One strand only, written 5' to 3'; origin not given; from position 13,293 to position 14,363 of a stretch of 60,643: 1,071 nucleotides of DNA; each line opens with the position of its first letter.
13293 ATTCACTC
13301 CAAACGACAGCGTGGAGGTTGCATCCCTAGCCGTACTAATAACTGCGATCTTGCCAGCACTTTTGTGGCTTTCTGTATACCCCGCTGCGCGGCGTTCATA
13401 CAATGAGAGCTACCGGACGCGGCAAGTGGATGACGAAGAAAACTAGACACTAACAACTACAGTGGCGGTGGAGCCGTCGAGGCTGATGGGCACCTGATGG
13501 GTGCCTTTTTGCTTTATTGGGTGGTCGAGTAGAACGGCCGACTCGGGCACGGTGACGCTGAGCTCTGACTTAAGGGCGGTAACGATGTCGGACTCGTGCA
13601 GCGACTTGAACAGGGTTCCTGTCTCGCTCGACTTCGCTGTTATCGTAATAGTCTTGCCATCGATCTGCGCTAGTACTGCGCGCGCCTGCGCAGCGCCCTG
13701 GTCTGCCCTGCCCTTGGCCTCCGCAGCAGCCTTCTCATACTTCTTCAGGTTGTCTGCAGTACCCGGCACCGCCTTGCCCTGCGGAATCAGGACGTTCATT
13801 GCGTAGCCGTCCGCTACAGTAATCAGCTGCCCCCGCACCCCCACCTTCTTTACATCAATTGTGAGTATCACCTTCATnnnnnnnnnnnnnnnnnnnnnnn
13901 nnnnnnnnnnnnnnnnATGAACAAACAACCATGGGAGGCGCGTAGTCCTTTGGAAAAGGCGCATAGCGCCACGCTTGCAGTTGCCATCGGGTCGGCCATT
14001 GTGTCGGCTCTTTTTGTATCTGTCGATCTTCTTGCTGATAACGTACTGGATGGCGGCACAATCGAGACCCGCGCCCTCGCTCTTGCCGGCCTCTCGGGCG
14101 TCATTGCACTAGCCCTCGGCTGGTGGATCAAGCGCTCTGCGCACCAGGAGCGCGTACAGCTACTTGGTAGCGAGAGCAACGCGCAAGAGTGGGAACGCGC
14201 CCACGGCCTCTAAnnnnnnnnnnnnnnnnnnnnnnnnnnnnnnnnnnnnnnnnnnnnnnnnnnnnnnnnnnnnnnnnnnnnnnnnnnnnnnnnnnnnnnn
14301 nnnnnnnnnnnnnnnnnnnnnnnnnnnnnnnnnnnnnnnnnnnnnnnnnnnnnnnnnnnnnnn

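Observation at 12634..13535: Second scar of the same kind: relics of the rplI 3' end and of a small membrane gene flank a two-gene insert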

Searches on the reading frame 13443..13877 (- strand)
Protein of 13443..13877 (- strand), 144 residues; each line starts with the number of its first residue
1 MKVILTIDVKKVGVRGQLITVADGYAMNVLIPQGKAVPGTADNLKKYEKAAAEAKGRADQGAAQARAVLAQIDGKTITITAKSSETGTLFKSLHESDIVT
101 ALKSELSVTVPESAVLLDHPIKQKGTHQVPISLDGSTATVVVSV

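Call 7: search_protein_families(library=pfam, max_evalue=0.01, proteins=[window:13443-13877:-])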
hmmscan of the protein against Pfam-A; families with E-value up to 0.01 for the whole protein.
window:13443-13877:- (144 aa): 2 families
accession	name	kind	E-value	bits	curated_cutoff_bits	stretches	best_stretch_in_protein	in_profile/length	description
PF01281.25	Ribosomal_L9_N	-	9.7e-19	67.1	20.7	1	1-47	1-47/47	Ribosomal protein L9, N-terminal domain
PF03948.19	Ribosomal_L9_C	-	1.3e-14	54.8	23.2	1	63-144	1-84/86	Ribosomal protein L9, C-terminal domain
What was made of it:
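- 13443..13877 (-): rplI (ribosomal protein L9), intact. Pfam Ribosomal_L9_N 9.7e-19 and L9_C 1.3e-14 (call 7).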

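Call 8: find_related_loci(query=window:13443-13877:-, collection=genome_contigs, flank=6000)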
Query window:13443-13877:- (144 aa) in genome_contigs; peptide patterns used: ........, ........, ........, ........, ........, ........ (x = any residue, [..] = any of these).
599 stretches matched a pattern (row limit reached: there are more); 5 encode a relative of the query (tblastn E <= 1e-3); 5 distinct loci.
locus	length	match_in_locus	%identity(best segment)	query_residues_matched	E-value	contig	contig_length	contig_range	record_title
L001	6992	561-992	67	1-144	1e-63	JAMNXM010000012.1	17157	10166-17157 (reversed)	MAG: Candidatus Paceibacterota bacterium isolate gw_gwSRR_metabat.10 gw_C565, whole genome shotgun sequence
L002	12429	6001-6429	50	1-144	2e-42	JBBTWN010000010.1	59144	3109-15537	MAG: Patescibacteria group bacterium isolate H41-bin081 H41_bin081_000000000010, whole genome shotgun sequence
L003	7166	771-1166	35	1-133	3e-21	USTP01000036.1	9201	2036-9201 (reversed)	uncultured Thermoanaerobacterales bacterium isolate UMGS2069 genome assembly, contig: NODE_1060_length_9201_cov_8.102012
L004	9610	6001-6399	41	1-133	4e-18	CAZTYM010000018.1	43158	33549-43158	MAG TPA_asm: uncultured Thiotrichales bacterium isolate SRP135972_co1_45 genome assembly, contig: NODE_563_length_43158_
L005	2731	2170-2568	40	1-133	4e-18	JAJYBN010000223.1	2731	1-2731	MAG: Proteobacteria bacterium isolate BP8.bin89 NODE_88518_length_2731_cov_0.730031, whole genome shotgun sequence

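Call 13: find_encoding_contigs(protein=window:13443-13877:-, flank=8000, max_places=10)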
Protein window:13443-13877:- (144 aa): 1 contig read that carries it; 1 place shown.
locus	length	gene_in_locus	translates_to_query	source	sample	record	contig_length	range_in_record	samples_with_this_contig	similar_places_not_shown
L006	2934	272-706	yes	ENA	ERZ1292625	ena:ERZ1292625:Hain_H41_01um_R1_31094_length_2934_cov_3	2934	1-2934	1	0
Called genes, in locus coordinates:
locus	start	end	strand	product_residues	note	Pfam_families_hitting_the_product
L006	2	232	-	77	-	?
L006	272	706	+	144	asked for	PF01281:Ribosomal_L9_N, PF03948:Ribosomal_L9_C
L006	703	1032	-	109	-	-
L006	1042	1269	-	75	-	-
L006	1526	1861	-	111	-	-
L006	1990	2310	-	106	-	-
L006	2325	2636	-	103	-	-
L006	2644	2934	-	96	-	?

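Call 19: find_homologous_proteins(query=window:13443-13877:-, max_evalue=1e-20)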
Query window:13443-13877:- (144 aa): 90 proteins with E <= 1e-20 among 398 candidates.
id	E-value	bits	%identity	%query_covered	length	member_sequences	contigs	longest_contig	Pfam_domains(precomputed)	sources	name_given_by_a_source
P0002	1.1e-81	289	100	100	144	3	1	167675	PF03948.20,PF01281.26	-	-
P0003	2.8e-56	207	70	100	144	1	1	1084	PF03948.20,PF01281.26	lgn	-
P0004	3.9e-55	203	70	96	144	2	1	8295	PF03948.20,PF01281.26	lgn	-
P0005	2.8e-54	201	67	100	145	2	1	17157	PF03948.20,PF01281.26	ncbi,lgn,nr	ncbi:MAG: 50S ribosomal protein L9 [Candidatus Pacebacteria bacterium]|nr:50S ribosomal protein L9 [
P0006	9.8e-53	195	67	100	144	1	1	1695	PF03948.20,PF01281.26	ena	-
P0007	1.0e-52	195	67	100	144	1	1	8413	PF03948.20,PF01281.26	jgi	jgi:large subunit ribosomal protein L9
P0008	1.6e-52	195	68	100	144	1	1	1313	PF03948.20,PF01281.26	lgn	-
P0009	2.7e-52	194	63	100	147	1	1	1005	PF03948.20,PF01281.26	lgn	-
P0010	4.4e-52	193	66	97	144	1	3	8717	PF03948.20,PF01281.26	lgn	-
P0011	1.0e-51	192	65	100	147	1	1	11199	PF03948.20,PF01281.26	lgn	-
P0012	5.0e-51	190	67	100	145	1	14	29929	PF03948.20,PF01281.26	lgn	-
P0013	6.5e-51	190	67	100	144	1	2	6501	PF03948.20,PF01281.26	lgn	-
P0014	7.9e-51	189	65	100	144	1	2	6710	PF03948.20,PF01281.26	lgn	-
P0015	8.7e-51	189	65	100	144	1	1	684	PF03948.20,PF01281.26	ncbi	-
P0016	2.3e-50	188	65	99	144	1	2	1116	PF03948.20,PF01281.26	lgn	-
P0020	7.9e-50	186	62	99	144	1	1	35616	PF03948.20,PF01281.26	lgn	-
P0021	1.7e-49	185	64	100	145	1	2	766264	PF03948.20,PF01281.26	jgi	jgi:large subunit ribosomal protein L9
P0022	2.3e-49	185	63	100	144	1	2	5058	PF03948.20,PF01281.26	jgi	jgi:large subunit ribosomal protein L9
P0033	6.2e-48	180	60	100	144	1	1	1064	PF03948.20,PF01281.26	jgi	jgi:large subunit ribosomal protein L9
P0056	8.6e-41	157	56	100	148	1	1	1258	PF03948.20,PF01281.26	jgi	jgi:large subunit ribosomal protein L9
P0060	4.9e-39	151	53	100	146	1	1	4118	PF03948.20,PF01281.26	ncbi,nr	ncbi:50S ribosomal protein L9 [Patescibacteria group bacterium]|nr:50S ribosomal protein L9 [Patesci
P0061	1.2e-37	147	53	100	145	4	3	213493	PF03948.20,PF01281.26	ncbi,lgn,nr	ncbi:50S ribosomal protein L9 [Patescibacteria group bacterium]|nr:50S ribosomal protein L9 [Patesci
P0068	4.3e-34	135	50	100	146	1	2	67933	PF03948.20,PF01281.26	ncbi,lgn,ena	ncbi:MAG: 50S ribosomal protein L9 [Patescibacteria group bacterium]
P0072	4.2e-32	129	47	100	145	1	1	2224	PF03948.20,PF01281.26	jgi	jgi:large subunit ribosomal protein L9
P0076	1.2e-30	124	49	89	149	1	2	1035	PF03948.20,PF01281.26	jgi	jgi:large subunit ribosomal protein L9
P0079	4.3e-29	119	43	100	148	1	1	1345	PF03948.20,PF01281.26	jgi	jgi:large subunit ribosomal protein L9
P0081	9.3e-29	118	45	100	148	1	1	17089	PF03948.20,PF01281.26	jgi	jgi:large subunit ribosomal protein L9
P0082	3.6e-27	113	46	99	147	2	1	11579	PF03948.20,PF01281.26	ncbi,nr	ncbi:MAG: 50S ribosomal protein L9 [Patescibacteria group bacterium]|nr:50S ribosomal protein L9 [Pa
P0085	4.5e-25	106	43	100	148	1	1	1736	PF03948.20,PF01281.26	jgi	jgi:large subunit ribosomal protein L9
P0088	1.0e-21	95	41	100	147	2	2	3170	PF03948.20,PF01281.26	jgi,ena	jgi:large subunit ribosomal protein L9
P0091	3.4e-21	94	40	100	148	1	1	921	PF03948.20,PF01281.26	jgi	jgi:large subunit ribosomal protein L9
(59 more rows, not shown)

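Call 24: find_related_loci(query=window:13443-13877:-, collection=metagenome_contigs, flank=5000)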
Query window:13443-13877:- (144 aa) in metagenome_contigs; peptide patterns used: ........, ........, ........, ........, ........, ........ (x = any residue, [..] = any of these).
600 stretches matched a pattern (row limit reached: there are more); 2 encode a relative of the query (tblastn E <= 1e-3); 2 distinct loci.
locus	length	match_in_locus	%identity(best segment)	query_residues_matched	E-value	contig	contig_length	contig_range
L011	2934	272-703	100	1-144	7e-95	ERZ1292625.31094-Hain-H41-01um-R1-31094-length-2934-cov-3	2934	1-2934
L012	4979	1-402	49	10-144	7e-40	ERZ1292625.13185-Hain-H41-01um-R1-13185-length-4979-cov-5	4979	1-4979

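Call 25: find_encoding_contigs(protein=P0004, flank=5000, max_places=3)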
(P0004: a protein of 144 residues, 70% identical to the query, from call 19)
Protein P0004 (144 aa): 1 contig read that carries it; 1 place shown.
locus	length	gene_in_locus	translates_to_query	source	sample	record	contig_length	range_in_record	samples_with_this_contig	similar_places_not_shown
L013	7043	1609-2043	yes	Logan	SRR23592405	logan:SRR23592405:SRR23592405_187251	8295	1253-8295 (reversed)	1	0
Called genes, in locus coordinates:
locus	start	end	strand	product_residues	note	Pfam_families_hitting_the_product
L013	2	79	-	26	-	?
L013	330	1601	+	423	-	PF00595:PDZ, PF13180:PDZ_2, PF17820:PDZ_6, PF03572:Peptidase_S41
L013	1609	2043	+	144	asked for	PF01281:Ribosomal_L9_N, PF03948:Ribosomal_L9_C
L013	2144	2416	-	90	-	PF01016:Ribosomal_L27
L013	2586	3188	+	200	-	PF00929:RNase_T, PF16473:Rv2179c-like (weak)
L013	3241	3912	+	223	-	PF18306:LDcluster4, PF03641:Lysine_decarbox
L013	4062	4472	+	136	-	-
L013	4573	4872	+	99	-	-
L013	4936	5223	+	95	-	-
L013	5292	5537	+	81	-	-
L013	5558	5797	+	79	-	-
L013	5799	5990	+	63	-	-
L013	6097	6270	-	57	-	-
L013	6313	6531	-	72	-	PF04070:DUF378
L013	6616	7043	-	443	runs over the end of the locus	PF01551:Peptidase_M23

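Call 26: find_encoding_contigs(protein=P0012, flank=5000, max_places=4)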
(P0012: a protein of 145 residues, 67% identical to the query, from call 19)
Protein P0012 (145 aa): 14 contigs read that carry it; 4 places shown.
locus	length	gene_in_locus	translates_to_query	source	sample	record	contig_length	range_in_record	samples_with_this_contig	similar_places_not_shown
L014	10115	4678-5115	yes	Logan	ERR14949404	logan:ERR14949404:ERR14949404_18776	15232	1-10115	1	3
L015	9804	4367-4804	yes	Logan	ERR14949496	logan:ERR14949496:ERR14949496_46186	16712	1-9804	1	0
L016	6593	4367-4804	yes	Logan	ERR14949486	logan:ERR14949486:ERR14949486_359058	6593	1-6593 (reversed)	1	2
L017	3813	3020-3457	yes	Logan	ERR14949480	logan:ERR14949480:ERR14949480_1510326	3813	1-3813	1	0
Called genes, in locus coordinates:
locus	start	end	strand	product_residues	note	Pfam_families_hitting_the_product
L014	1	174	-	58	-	?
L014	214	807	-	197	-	PF21176:RecR_HhH, PF01751:Toprim (weak), PF13662:Toprim_4, PF21175:RecR_C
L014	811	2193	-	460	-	PF00772:DnaB, PF13481:AAA_25, PF03796:DnaB_C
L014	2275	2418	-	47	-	-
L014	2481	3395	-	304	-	PF01544:CorA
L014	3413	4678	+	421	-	PF00595:PDZ (weak), PF13180:PDZ_2 (weak), PF17820:PDZ_6, PF03572:Peptidase_S41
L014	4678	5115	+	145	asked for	PF01281:Ribosomal_L9_N, PF03948:Ribosomal_L9_C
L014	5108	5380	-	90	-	PF01016:Ribosomal_L27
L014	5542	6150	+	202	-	PF00929:RNase_T, PF16473:Rv2179c-like (weak)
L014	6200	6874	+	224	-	PF18306:LDcluster4, PF03641:Lysine_decarbox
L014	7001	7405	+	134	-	-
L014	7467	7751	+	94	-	-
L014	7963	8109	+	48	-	-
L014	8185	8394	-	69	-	PF04070:DUF378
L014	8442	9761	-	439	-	PF01551:Peptidase_M23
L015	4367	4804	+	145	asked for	PF01281:Ribosomal_L9_N, PF03948:Ribosomal_L9_C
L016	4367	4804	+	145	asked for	PF01281:Ribosomal_L9_N, PF03948:Ribosomal_L9_C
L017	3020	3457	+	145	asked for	PF01281:Ribosomal_L9_N, PF03948:Ribosomal_L9_C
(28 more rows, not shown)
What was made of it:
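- In relatives rplI directly abuts or overlaps the end of ctp, so it is probably co-transcribed with it (calls 25, 26).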

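Call 27: find_encoding_contigs(protein=P0007, flank=5000, max_places=3)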
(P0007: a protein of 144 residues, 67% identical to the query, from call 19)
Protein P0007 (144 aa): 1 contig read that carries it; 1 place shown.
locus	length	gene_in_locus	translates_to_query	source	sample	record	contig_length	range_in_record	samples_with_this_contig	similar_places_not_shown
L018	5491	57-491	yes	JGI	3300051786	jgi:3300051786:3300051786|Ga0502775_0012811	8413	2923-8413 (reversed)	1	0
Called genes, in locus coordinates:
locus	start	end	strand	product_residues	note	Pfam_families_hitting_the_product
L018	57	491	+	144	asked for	PF01281:Ribosomal_L9_N, PF03948:Ribosomal_L9_C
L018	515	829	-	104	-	-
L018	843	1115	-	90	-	PF01016:Ribosomal_L27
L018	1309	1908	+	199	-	PF00929:RNase_T, PF16473:Rv2179c-like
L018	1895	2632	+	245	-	PF18306:LDcluster4, PF03641:Lysine_decarbox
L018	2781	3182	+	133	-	-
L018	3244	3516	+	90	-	-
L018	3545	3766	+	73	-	-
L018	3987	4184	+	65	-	-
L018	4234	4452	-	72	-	PF04070:DUF378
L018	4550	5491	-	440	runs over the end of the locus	PF01551:Peptidase_M23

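Call 37: find_encoding_contigs(protein=P0020, flank=5000, max_places=2)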
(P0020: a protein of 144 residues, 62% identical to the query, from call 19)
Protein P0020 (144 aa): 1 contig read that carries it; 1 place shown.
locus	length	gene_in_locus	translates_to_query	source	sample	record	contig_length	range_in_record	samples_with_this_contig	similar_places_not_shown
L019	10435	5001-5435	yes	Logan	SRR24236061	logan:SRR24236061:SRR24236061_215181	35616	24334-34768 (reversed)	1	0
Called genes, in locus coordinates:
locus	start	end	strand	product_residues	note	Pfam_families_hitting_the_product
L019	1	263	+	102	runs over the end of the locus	PF00829:Ribosomal_L21p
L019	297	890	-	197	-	PF21176:RecR_HhH (weak), PF01751:Toprim (weak), PF13662:Toprim_4, PF21175:RecR_C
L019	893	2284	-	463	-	PF00772:DnaB, PF13481:AAA_25, PF03796:DnaB_C, PF06745:ATPase (faint)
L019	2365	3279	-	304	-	PF01544:CorA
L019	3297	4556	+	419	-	PF00595:PDZ, PF13180:PDZ_2, PF17820:PDZ_6, PF03572:Peptidase_S41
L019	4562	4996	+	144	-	PF01281:Ribosomal_L9_N, PF03948:Ribosomal_L9_C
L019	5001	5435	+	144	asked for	PF01281:Ribosomal_L9_N, PF03948:Ribosomal_L9_C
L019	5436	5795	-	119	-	-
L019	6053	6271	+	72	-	-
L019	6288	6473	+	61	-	-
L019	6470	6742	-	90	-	PF01016:Ribosomal_L27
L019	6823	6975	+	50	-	-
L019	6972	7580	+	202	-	PF00929:RNase_T, PF16473:Rv2179c-like (weak)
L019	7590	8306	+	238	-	PF18306:LDcluster4, PF03641:Lysine_decarbox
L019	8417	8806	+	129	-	-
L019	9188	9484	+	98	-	-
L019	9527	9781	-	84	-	PF11950:DUF3467 (faint)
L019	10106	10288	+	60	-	-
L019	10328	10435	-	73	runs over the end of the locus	PF04070:DUF378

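Call 38: find_encoding_contigs(protein=P0011, flank=5000, max_places=2)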
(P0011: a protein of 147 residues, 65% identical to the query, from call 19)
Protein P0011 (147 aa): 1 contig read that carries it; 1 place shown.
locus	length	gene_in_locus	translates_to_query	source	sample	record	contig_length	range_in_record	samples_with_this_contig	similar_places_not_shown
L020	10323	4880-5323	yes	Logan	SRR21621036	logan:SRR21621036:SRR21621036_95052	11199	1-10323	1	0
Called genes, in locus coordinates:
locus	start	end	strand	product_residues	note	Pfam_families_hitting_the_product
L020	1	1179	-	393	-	?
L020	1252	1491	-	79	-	-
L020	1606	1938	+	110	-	-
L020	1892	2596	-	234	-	PF02633:Creatininase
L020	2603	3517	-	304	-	PF01544:CorA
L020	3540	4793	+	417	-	PF00595:PDZ (weak), PF13180:PDZ_2 (weak), PF17820:PDZ_6, PF03572:Peptidase_S41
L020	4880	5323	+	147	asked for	PF01281:Ribosomal_L9_N, PF03948:Ribosomal_L9_C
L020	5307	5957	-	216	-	-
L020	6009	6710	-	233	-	-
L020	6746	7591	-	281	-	-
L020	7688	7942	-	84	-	-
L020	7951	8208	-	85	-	-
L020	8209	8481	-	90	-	PF01016:Ribosomal_L27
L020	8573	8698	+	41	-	-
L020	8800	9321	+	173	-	-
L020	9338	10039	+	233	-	PF18306:LDcluster4, PF03641:Lysine_decarbox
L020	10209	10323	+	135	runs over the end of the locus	-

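Call 39: find_encoding_contigs(protein=P0010, flank=5000, max_places=3)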
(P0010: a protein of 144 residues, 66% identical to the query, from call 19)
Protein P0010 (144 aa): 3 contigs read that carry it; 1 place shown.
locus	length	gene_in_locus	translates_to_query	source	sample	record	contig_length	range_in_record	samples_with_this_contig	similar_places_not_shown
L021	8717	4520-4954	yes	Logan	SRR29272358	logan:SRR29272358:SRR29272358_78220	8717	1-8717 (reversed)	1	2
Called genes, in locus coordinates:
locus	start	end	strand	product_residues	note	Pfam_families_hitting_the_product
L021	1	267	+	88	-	?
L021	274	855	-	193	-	PF21176:RecR_HhH, PF01751:Toprim, PF13662:Toprim_4, PF21175:RecR_C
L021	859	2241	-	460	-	PF00772:DnaB, PF13481:AAA_25, PF03796:DnaB_C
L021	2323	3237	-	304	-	PF01544:CorA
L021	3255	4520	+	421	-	PF00595:PDZ, PF13180:PDZ_2 (weak), PF17820:PDZ_6, PF03572:Peptidase_S41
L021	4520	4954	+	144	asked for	PF01281:Ribosomal_L9_N, PF03948:Ribosomal_L9_C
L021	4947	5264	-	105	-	-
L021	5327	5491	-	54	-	-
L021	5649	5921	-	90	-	PF01016:Ribosomal_L27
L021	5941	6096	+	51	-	-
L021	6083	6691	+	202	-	PF00929:RNase_T, PF16473:Rv2179c-like (weak)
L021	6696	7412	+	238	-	PF18306:LDcluster4, PF03641:Lysine_decarbox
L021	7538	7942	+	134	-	-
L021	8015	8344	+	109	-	-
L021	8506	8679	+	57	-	-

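Call 84: find_related_loci(query=window:13443-13877:-, collection=viral_contigs, flank=5000)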
Query window:13443-13877:- (144 aa) in viral_contigs; peptide patterns used: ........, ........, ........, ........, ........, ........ (x = any residue, [..] = any of these).
69 stretches matched a pattern, but none encodes a relative of the query by tblastn (E <= 1e-3).

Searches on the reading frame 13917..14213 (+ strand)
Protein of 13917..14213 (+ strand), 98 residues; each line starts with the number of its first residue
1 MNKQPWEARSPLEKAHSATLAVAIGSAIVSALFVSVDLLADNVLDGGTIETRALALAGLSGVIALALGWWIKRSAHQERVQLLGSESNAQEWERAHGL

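Call 7: search_protein_families(library=pfam, max_evalue=0.01, proteins=[window:13917-14213:+])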
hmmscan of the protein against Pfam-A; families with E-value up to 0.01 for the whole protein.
window:13917-14213:+ (98 aa): 1 family
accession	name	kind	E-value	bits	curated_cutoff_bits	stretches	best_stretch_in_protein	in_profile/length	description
PF00584.25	SecE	-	0.0029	17.9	22.7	0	17-44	24-51/55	SecE/Sec61-gamma subunits of protein translocation complex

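Call 86: search_protein_families(library=phrogs, max_evalue=0.01, proteins=[window:13917-14213:+])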
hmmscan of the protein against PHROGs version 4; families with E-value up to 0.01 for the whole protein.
window:13917-14213:+ (98 aa): 0 families

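Call 87: search_protein_families(library=ncbifam, max_evalue=0.01, proteins=[window:13917-14213:+])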
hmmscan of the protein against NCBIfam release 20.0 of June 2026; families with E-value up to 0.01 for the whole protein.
window:13917-14213:+ (98 aa): 0 families
